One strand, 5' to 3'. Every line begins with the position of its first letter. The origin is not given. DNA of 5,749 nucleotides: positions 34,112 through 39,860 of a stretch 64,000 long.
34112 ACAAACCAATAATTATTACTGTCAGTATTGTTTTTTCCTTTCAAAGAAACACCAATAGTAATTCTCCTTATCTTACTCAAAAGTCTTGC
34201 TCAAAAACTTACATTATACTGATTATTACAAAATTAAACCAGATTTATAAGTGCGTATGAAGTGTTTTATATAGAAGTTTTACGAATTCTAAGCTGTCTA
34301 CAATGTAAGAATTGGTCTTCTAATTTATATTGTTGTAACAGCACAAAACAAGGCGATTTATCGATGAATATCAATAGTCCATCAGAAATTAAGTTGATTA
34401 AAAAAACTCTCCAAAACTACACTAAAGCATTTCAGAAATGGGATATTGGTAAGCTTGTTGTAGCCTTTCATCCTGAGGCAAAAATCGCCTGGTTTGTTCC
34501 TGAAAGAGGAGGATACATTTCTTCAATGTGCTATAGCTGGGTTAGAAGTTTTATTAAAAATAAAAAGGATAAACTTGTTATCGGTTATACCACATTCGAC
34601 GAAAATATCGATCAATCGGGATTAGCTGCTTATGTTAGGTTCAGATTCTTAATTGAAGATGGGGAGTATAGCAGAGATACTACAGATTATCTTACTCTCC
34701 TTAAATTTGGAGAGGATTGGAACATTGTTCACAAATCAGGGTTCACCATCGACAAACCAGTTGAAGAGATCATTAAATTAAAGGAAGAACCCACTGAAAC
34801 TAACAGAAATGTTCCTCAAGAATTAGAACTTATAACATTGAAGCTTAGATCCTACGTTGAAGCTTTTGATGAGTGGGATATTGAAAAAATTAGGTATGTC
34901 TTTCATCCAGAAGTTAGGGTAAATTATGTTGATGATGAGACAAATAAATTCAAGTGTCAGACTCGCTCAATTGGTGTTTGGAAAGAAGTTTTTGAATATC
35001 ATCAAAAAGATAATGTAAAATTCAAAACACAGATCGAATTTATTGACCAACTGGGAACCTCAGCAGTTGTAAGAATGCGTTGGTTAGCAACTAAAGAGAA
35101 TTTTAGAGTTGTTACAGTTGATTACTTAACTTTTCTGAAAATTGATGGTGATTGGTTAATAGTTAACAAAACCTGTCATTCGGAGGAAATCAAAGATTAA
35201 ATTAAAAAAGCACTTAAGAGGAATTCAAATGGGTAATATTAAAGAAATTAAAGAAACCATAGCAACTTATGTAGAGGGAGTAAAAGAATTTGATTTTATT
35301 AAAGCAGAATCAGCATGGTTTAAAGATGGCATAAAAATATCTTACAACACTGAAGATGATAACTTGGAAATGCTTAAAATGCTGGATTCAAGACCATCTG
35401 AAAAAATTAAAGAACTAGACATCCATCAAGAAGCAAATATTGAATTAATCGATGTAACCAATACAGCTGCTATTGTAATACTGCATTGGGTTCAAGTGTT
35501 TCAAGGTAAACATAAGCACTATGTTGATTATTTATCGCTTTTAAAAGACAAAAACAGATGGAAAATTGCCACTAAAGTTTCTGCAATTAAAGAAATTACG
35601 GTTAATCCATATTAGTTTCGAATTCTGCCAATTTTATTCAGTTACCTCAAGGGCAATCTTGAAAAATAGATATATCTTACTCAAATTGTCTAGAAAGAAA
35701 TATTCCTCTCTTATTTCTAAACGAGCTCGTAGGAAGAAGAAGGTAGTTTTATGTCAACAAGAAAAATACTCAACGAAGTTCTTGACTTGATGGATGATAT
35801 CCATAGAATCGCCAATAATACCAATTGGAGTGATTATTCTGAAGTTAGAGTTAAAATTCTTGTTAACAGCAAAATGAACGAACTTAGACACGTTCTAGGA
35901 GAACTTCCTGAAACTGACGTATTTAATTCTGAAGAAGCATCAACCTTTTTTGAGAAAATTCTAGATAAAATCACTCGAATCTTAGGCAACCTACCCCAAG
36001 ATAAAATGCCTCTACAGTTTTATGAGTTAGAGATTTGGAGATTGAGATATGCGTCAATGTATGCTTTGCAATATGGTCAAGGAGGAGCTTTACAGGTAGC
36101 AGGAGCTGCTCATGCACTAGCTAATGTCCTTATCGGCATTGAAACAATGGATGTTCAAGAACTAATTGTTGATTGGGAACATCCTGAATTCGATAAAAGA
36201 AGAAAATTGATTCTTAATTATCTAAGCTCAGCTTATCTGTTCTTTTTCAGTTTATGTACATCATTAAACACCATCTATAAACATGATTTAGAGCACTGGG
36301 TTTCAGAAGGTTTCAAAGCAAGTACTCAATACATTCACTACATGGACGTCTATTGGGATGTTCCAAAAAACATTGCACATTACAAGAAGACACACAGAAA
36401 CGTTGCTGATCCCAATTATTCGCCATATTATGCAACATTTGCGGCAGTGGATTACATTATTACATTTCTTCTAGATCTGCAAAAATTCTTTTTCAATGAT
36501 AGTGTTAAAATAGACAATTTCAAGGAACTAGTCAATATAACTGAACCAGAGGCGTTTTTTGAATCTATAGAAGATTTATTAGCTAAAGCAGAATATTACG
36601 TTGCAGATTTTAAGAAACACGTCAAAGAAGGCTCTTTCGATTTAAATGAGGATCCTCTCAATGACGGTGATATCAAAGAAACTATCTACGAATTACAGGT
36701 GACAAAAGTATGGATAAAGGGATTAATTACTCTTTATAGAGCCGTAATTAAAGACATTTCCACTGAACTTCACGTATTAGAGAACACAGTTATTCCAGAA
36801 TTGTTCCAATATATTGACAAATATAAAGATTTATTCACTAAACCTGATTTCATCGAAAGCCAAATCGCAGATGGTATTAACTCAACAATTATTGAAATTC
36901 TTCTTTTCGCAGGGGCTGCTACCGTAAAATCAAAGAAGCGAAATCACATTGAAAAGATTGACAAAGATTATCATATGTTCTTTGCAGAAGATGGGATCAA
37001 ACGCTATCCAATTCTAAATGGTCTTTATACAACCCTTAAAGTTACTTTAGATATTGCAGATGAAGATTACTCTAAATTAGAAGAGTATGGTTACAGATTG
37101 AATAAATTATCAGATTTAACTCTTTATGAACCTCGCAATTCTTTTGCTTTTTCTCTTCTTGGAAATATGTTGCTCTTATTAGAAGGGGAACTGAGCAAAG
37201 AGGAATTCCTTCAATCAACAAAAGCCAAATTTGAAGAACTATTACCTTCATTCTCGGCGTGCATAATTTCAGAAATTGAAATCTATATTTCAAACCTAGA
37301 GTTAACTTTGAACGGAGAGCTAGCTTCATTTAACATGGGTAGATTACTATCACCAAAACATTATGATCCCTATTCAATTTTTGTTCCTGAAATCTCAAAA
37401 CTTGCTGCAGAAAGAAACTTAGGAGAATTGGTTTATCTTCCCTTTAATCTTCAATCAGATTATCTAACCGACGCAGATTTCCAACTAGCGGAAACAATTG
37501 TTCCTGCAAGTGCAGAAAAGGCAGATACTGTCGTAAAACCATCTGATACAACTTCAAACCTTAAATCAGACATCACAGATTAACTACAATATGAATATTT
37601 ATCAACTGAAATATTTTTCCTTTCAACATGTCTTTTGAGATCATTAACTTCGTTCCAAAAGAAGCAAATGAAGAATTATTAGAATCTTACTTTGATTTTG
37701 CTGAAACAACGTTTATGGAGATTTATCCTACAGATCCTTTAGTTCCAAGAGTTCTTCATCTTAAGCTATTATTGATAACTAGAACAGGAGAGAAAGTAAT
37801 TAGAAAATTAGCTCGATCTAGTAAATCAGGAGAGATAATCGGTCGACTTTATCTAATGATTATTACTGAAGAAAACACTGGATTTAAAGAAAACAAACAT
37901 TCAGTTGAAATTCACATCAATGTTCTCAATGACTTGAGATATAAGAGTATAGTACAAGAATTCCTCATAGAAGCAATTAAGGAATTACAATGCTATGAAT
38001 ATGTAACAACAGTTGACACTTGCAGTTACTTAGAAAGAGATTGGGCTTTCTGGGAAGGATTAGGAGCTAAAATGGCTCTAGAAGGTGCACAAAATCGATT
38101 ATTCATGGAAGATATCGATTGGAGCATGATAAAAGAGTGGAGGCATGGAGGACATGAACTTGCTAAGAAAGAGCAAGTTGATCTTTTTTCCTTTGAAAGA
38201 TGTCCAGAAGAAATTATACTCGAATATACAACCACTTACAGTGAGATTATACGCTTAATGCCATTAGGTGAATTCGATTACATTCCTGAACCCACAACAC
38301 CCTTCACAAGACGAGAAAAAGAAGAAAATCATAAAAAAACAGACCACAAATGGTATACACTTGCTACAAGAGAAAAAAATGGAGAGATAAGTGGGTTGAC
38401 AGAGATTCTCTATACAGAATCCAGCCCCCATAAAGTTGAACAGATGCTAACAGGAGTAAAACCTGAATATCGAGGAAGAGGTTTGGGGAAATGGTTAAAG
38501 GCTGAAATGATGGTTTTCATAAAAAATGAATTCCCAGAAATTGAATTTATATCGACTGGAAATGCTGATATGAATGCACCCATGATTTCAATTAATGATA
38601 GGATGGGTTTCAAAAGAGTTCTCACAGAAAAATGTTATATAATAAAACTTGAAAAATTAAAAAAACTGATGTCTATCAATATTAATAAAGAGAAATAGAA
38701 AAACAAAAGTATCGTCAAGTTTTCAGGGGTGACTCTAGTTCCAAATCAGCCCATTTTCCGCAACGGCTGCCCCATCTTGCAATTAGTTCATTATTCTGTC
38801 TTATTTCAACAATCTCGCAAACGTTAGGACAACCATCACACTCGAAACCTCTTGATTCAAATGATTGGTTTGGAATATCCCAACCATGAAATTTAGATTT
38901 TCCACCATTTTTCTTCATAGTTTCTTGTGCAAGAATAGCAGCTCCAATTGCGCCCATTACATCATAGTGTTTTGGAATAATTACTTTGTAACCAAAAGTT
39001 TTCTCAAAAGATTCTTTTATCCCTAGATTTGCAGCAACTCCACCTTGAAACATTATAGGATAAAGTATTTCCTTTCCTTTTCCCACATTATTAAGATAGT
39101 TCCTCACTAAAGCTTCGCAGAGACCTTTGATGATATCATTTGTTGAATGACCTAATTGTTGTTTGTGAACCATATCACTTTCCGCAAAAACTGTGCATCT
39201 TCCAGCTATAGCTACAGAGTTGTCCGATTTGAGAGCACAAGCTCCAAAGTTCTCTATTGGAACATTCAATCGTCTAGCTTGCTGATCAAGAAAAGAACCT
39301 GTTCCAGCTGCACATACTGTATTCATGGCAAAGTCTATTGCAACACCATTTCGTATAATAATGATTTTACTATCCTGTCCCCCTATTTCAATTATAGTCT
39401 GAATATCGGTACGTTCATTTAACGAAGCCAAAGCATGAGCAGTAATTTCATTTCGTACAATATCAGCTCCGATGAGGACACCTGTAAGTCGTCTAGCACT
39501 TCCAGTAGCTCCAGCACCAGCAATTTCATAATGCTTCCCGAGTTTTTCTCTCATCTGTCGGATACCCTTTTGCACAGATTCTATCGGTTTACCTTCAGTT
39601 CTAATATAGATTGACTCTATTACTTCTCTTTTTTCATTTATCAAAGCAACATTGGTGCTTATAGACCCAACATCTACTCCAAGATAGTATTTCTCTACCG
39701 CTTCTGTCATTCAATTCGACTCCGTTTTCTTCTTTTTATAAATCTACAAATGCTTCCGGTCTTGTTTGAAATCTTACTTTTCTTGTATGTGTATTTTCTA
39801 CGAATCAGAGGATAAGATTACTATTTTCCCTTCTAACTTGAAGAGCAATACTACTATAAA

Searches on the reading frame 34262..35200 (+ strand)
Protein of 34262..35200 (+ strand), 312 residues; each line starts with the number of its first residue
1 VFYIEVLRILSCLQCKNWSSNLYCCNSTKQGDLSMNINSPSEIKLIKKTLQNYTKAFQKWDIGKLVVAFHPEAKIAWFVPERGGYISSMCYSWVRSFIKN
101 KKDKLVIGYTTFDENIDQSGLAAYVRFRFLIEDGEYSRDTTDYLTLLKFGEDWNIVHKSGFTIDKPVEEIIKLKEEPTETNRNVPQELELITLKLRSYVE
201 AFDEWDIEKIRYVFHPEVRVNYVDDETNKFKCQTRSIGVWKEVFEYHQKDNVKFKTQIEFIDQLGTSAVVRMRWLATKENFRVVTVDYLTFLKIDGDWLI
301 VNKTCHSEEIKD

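Call 28: search_protein_families(library=pfam, proteins=[window:34262-35200:+], max_evalue=0.001)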
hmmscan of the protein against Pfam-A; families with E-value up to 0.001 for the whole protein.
window:34262-35200:+ (312 aa): 2 families
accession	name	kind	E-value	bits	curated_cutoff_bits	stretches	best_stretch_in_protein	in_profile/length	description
PF12893.14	Lumazine_bd_2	-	1.7e-24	87.2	22.1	2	188-304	3-114/116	Putative lumazine-binding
PF12680.13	SnoaL_2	-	0.00017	22.6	27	1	196-296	2-97/102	SnoaL-like domain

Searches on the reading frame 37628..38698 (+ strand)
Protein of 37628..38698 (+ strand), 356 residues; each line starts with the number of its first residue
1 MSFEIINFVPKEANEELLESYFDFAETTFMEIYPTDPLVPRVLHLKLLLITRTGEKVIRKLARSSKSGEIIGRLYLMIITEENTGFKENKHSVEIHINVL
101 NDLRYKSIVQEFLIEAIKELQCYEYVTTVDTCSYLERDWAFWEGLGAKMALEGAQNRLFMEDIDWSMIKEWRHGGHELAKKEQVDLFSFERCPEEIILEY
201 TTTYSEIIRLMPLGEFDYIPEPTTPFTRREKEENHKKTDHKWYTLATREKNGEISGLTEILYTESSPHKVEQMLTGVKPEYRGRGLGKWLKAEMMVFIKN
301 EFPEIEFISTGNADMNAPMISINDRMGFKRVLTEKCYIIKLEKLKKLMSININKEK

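Call 28: search_protein_families(library=pfam, proteins=[window:37628-38698:+], max_evalue=0.001)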
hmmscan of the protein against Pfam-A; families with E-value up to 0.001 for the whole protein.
window:37628-38698:+ (356 aa): 1 family
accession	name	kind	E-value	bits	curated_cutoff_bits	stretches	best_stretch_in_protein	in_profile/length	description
PF00583.31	Acetyltransf_1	-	1e-06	29.4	20.7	1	222-327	17-115/116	Acetyltransferase (GNAT) family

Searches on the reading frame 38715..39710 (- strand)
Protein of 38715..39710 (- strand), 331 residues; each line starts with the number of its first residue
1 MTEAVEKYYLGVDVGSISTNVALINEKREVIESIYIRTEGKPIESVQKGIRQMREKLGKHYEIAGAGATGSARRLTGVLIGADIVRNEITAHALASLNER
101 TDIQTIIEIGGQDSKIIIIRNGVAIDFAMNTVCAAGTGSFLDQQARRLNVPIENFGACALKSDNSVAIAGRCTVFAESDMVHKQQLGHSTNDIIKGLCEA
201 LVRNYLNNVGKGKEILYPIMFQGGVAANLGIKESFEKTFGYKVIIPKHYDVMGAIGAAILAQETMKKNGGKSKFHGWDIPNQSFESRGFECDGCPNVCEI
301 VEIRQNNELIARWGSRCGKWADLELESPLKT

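Call 28: search_protein_families(library=pfam, proteins=[window:38715-39710:-], max_evalue=0.001)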
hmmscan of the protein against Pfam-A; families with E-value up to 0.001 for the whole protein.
window:38715-39710:- (331 aa): 1 family
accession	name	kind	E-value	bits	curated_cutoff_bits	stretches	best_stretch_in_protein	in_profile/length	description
PF01869.26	BcrAD_BadFG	-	5.3e-44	151.2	31.5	1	10-261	1-271/271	BadF/BadG/BcrA/BcrD ATPase family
